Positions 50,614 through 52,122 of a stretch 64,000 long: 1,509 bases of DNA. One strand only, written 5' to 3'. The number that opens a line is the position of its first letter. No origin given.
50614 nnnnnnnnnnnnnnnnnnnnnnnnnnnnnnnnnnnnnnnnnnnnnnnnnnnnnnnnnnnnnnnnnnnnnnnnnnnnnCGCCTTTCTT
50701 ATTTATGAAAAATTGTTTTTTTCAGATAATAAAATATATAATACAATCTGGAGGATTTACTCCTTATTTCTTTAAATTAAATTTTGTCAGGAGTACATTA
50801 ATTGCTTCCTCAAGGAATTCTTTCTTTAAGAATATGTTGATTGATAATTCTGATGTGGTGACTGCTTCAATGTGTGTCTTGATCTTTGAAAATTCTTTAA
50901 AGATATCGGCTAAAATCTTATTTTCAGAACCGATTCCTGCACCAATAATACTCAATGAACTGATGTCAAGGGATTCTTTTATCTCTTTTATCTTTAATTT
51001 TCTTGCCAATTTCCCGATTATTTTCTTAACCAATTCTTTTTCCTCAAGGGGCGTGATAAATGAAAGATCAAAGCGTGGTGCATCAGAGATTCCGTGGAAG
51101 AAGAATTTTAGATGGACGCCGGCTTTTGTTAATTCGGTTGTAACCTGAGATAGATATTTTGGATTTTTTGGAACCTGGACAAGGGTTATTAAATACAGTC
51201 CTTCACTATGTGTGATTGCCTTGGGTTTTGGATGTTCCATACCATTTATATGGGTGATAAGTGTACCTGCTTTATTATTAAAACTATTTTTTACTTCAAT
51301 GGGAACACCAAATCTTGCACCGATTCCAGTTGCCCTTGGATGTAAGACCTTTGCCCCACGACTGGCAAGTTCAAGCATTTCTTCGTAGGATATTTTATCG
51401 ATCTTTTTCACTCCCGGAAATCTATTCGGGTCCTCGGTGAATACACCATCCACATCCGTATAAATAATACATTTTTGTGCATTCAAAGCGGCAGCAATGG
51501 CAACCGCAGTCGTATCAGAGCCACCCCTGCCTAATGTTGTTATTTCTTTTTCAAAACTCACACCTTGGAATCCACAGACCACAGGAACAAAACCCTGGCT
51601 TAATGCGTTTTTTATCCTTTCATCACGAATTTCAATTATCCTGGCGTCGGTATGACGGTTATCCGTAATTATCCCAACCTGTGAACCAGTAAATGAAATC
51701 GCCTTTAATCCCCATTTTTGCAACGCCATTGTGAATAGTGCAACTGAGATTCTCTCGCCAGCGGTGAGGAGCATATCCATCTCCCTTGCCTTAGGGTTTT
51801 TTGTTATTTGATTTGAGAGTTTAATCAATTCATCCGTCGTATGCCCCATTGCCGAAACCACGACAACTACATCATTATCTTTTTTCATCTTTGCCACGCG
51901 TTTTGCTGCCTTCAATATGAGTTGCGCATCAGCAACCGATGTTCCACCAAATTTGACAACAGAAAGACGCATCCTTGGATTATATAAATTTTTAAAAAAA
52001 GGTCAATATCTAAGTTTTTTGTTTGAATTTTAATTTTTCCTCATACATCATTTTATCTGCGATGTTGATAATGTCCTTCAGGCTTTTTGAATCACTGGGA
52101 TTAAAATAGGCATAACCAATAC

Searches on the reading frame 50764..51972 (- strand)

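Call 12: search_protein_families(library=pfam, proteins=[window:50764-51972:-], max_evalue=0.1)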
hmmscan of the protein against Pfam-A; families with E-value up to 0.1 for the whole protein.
window:50764-51972:- (402 aa): 4 families
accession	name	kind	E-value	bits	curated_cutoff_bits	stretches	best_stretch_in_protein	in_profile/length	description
PF00696.33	AA_kinase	-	1.5e-56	192.2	24.9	1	4-229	3-234/234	Amino acid kinase family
PF22468.2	ACT_9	-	5e-06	26.6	27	1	340-398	1-61/61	ACT domain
PF13840.12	ACT_7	-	2e-05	24.8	27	1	336-394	5-63/65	ACT domain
PF07905.16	PucR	-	0.042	14.6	33.5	0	237-286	22-71/118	Purine catabolism regulatory protein-like family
